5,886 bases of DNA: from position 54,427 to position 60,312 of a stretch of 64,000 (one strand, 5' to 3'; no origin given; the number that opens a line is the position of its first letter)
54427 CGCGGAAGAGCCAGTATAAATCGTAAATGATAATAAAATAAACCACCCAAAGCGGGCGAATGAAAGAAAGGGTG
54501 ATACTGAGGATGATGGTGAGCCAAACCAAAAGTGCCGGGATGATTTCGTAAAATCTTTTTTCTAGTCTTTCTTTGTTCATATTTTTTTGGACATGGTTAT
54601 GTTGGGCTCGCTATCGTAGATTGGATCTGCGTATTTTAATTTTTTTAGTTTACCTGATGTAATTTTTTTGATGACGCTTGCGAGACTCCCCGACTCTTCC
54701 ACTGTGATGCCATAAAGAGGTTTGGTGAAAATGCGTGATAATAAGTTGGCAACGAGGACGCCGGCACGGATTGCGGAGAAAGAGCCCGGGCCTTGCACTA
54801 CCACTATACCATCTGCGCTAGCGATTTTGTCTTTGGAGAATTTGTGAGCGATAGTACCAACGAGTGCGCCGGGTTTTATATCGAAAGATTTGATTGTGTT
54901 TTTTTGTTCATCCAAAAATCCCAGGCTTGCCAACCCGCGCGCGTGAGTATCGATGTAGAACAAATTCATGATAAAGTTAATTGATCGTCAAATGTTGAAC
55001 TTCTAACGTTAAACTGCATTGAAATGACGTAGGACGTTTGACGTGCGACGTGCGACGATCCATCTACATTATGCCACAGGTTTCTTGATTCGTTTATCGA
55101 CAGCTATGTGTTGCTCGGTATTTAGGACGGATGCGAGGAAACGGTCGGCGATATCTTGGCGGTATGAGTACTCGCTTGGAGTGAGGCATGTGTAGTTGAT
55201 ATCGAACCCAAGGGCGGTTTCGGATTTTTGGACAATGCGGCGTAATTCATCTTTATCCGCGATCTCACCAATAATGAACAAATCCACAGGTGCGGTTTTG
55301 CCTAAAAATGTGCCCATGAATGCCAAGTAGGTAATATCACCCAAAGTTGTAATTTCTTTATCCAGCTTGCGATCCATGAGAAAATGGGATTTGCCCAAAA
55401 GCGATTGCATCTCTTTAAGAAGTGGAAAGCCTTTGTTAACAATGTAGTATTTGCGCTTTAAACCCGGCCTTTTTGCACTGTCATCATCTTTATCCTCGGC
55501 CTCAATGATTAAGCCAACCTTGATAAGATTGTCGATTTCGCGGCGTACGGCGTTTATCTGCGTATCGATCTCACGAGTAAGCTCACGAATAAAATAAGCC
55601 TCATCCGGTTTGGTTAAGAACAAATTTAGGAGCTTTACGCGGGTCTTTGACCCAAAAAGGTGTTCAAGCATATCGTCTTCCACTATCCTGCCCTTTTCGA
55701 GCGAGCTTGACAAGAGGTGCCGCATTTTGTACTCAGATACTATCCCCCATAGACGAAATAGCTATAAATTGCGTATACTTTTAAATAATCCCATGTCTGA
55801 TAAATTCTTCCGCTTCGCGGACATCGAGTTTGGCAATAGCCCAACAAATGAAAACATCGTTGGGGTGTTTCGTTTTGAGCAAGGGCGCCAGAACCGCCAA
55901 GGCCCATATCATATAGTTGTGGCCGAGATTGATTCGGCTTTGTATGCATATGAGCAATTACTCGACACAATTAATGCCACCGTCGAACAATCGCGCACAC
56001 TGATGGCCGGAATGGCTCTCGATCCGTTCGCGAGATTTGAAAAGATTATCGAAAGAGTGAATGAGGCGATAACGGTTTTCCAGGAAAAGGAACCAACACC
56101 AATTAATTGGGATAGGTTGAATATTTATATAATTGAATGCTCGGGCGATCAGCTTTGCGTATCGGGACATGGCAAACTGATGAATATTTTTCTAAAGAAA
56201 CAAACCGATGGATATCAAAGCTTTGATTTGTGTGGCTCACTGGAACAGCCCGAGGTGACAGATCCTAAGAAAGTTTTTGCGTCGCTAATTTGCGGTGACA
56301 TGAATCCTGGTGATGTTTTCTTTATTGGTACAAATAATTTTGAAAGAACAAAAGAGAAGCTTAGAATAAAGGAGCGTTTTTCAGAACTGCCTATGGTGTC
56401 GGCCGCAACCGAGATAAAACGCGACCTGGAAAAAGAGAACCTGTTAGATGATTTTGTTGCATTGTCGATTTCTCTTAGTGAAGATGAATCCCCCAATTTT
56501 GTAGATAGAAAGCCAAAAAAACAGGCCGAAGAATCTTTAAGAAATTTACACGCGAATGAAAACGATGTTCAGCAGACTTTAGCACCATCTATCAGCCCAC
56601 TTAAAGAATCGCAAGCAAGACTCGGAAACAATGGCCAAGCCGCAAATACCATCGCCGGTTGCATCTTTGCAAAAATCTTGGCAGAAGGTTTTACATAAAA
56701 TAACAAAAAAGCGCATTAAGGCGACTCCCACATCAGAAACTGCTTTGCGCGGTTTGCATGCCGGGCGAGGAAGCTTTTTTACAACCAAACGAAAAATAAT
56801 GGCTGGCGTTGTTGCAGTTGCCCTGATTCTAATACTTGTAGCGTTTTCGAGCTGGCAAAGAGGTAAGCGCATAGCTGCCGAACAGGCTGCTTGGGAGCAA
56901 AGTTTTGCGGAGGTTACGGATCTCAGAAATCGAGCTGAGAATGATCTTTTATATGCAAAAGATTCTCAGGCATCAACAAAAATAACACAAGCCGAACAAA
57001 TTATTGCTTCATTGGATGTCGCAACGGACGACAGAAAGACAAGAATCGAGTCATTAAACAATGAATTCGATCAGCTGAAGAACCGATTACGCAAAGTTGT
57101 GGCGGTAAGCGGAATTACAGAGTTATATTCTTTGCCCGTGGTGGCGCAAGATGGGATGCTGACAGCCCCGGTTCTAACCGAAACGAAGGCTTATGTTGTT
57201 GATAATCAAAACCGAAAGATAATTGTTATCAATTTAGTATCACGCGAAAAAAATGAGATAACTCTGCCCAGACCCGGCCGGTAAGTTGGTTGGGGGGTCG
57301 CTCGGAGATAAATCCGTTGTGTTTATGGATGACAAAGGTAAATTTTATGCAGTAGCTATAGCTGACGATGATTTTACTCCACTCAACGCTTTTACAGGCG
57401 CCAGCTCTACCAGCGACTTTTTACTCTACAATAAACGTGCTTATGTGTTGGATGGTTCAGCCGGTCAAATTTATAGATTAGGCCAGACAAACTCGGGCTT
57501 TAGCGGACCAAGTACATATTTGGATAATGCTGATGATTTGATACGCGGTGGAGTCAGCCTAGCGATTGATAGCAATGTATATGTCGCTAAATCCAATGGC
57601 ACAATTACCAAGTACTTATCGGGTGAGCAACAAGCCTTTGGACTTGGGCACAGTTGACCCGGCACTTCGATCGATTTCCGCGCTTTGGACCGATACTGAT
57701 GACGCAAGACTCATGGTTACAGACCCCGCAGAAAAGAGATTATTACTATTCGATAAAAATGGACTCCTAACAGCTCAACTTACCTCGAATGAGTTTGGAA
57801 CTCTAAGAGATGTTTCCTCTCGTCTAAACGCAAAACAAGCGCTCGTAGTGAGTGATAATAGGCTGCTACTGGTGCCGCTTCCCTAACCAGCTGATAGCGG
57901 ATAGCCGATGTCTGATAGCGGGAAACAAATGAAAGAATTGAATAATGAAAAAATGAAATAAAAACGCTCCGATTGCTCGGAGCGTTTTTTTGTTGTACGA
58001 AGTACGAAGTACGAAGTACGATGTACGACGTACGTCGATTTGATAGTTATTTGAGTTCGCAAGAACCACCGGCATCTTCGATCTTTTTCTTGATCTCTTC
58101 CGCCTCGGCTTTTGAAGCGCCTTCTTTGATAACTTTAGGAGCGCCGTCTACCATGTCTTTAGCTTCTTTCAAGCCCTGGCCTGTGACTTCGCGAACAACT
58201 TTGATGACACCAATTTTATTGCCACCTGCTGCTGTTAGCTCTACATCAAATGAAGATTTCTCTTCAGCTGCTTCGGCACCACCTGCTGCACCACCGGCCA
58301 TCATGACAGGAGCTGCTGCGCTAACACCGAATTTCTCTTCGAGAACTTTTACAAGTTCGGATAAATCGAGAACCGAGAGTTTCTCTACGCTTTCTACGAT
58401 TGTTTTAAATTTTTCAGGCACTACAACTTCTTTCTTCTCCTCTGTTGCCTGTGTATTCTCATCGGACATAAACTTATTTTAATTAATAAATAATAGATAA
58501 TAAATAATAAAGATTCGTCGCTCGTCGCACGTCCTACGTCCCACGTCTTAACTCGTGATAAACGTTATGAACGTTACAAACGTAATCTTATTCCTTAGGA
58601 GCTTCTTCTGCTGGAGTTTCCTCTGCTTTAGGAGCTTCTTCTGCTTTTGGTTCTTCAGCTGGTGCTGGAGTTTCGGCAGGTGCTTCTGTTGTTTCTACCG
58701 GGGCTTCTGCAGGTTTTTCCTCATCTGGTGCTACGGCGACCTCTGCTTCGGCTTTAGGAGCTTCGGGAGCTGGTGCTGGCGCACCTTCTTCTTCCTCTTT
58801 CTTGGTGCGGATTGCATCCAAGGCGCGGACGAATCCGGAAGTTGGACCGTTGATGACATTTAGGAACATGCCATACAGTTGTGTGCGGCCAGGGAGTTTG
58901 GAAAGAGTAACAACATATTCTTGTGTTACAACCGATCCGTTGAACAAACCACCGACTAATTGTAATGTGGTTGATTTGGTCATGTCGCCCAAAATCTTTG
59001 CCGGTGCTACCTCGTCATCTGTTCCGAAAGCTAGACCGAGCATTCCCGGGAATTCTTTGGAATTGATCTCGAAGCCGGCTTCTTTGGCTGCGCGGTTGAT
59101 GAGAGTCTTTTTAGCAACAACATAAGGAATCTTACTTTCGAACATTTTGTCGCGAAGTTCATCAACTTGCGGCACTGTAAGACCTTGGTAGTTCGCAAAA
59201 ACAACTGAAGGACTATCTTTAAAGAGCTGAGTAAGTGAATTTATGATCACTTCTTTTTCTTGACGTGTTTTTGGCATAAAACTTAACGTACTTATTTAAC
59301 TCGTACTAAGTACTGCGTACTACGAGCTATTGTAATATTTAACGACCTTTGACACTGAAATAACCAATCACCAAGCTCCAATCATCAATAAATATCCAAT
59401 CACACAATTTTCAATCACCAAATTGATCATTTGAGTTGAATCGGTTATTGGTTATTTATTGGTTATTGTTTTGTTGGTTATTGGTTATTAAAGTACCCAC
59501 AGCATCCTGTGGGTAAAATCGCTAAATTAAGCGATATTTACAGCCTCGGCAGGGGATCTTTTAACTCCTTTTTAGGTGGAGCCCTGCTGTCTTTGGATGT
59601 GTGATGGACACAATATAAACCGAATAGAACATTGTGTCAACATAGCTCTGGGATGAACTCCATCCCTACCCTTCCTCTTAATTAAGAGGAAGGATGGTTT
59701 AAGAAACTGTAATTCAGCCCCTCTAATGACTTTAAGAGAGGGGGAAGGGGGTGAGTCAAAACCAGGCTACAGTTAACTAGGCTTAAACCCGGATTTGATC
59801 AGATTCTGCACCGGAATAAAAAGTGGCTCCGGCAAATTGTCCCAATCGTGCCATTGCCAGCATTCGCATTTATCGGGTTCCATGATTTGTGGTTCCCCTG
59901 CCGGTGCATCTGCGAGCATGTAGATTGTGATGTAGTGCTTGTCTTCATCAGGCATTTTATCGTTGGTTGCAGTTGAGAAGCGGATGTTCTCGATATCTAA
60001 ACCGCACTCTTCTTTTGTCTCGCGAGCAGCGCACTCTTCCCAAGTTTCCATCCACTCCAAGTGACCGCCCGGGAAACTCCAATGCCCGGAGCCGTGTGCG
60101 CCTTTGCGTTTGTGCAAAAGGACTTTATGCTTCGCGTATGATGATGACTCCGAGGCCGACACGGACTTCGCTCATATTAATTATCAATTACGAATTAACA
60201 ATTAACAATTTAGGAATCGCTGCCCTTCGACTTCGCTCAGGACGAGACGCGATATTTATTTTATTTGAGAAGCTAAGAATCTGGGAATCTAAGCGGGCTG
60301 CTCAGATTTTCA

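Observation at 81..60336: Window-wide short-period (mostly 7-nt) degenerate tandem repeats organised as mismatched inverted arms at gene boundaries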

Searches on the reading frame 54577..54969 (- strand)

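Call 14: search_protein_families(library=pfam, proteins=[window:54577-54969:-], max_evalue=0.01)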
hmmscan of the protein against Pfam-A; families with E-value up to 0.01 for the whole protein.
window:54577-54969:- (130 aa): 1 family
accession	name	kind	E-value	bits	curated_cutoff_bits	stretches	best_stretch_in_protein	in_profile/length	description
PF00814.31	TsaD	-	8.3e-07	29.4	24.8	1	48-89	47-88/264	tRNA N6-adenosine threonylcarbamoyltransferase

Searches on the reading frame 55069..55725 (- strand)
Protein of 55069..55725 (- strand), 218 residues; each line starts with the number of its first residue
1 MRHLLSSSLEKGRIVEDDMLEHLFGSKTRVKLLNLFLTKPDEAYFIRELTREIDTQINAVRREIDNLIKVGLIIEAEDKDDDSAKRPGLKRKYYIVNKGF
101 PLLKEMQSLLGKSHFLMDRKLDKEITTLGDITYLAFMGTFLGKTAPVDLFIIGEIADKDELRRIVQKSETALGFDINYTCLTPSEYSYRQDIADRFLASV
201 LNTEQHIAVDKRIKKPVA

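Call 14: search_protein_families(library=pfam, proteins=[window:55069-55725:-], max_evalue=0.01)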
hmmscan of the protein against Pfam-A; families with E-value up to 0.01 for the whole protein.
window:55069-55725:- (218 aa): 1 family
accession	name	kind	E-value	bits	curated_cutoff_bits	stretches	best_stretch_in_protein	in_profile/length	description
PF25212.1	HVO_A0114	-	0.0048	17.1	27.6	1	27-87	22-77/84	HVO_A0114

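Call 28: search_protein_families(library=ncbifam, proteins=[window:55069-55725:-], max_evalue=0.01)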
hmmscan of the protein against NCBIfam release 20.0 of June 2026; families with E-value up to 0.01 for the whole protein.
window:55069-55725:- (218 aa): 3 families
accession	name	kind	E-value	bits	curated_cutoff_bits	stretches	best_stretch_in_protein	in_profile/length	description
NF053602.1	Phr_regulator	exception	7.4e-06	25.7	320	1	21-102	6-79/191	heat shock transcription regulator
NF053606.1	Sta1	subfamily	0.0027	17.8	80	1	18-109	10-96/100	Sta1 family transcriptional regulator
TIGR01889.1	Staph_reg_Sar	paralog_domain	0.0057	16.9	62.6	0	26-81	24-81/109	staphylococcal accessory regulator family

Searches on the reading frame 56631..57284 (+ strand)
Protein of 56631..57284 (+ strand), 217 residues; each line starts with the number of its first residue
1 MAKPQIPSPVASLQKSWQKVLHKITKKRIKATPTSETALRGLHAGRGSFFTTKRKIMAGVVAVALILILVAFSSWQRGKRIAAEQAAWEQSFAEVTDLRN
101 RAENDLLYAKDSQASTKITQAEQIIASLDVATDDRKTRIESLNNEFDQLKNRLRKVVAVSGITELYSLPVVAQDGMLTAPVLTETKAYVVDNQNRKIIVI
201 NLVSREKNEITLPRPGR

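Call 15: search_protein_families(library=pfam, proteins=[window:56631-57284:+], max_evalue=0.01)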
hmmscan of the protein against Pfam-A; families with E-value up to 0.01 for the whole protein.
window:56631-57284:+ (217 aa): 3 families
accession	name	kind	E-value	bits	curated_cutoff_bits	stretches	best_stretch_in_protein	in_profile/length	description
PF17456.7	TcpS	-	0.0015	18.8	28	0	64-126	4-65/155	Toxin-coregulated pilus protein S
PF23922.1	DUF7261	-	0.0039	17.9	27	1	58-141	12-92/169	Family of unknown function (DUF7261)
PF18181.6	SLATT_1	-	0.0048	17.4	26.3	1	61-126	54-116/122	SMODS and SLOG-associating 2TM effector domain 1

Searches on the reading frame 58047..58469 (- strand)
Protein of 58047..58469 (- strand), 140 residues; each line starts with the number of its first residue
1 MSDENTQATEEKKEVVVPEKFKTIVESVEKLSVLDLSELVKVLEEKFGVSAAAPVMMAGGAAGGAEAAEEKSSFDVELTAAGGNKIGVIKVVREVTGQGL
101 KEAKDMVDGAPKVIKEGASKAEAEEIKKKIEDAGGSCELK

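Call 11: find_encoding_contigs(protein=window:58047-58469:-, flank=10000, max_places=6)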
Protein window:58047-58469:- (140 aa): no gene with exactly this product is on record in the collection.
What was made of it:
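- Tried and rejected: Exact-protein look-up of the window's L7/L12: not on record (call 11).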

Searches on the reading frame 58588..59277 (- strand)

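Call 15: search_protein_families(library=pfam, proteins=[window:58588-59277:-], max_evalue=0.01)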
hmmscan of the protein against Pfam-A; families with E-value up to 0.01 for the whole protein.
window:58588-59277:- (229 aa): 1 family
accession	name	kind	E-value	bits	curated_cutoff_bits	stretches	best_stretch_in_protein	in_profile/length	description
PF00466.25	Ribosomal_L10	-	1.5e-22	80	22.8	1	3-100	1-99/100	Ribosomal protein L10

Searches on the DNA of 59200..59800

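Call 53: search_rna_families(source=window, start=59200, end=59800, threshold=evalue, max_evalue=1, show_alignments=1)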
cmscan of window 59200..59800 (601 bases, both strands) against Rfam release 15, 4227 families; matches with E-value up to 1: 4.
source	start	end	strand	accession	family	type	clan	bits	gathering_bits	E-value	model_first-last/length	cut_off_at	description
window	59478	59614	-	RF00557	L10_leader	Cis-reg; leader;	-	43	44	1.3e-05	1-138/138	no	Ribosomal protein L10 leader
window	59364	59539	+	RF02384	FasX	Gene; sRNA;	-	28.7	100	0.0077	1-205/205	no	FasX small RNA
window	59359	59489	+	RF03940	MIR9563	Gene; miRNA;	-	21.8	90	0.14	1-127/127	no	MIR9563 microRNA precursor family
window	59366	59479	+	RF04056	mir-982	Gene; miRNA;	-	21.1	70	0.41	1-89/89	no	mir-982 microRNA precursor family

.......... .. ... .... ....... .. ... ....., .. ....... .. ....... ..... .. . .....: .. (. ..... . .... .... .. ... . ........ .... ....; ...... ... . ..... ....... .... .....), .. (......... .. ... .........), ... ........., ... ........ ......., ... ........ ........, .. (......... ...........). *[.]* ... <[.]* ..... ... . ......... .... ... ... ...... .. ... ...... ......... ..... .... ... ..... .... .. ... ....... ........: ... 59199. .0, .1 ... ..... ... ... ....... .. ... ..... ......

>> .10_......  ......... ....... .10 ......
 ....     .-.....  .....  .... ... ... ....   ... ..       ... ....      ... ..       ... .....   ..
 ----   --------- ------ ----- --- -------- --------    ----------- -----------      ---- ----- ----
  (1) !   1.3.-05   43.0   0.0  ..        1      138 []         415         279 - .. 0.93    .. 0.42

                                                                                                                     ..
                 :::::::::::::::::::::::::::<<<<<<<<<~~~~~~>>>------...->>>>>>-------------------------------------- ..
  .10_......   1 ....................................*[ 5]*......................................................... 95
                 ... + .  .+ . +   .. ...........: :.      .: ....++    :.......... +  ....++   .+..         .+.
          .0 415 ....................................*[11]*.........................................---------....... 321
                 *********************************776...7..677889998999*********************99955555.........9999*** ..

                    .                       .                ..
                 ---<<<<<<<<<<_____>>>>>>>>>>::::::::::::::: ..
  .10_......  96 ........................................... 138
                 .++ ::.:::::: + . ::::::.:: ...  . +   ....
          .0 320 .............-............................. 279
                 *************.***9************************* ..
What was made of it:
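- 59360..59489 (-): AATAACC-armed hairpin element of about 125 nt. It is the ORF-less form of the PF05635 (S23p) cassette. It lies in the rplJ 5' UTR, directly after the L10 leader. L10_leader lies at 59478-59614 (call 53).
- One hairpin lies after the L10 leader (call 53).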

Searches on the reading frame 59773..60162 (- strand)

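Call 15: search_protein_families(library=pfam, proteins=[window:59773-60162:-], max_evalue=0.01)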
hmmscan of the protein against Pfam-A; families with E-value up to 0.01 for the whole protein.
window:59773-60162:- (129 aa): 2 families
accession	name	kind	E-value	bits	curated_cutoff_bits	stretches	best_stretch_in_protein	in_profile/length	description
PF00293.34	NUDIX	-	8.6e-22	78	21.1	1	11-112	14-121/134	NUDIX domain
PF14815.12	NUDIX_4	-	9.2e-05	22.6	35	1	11-60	9-56/113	NUDIX domain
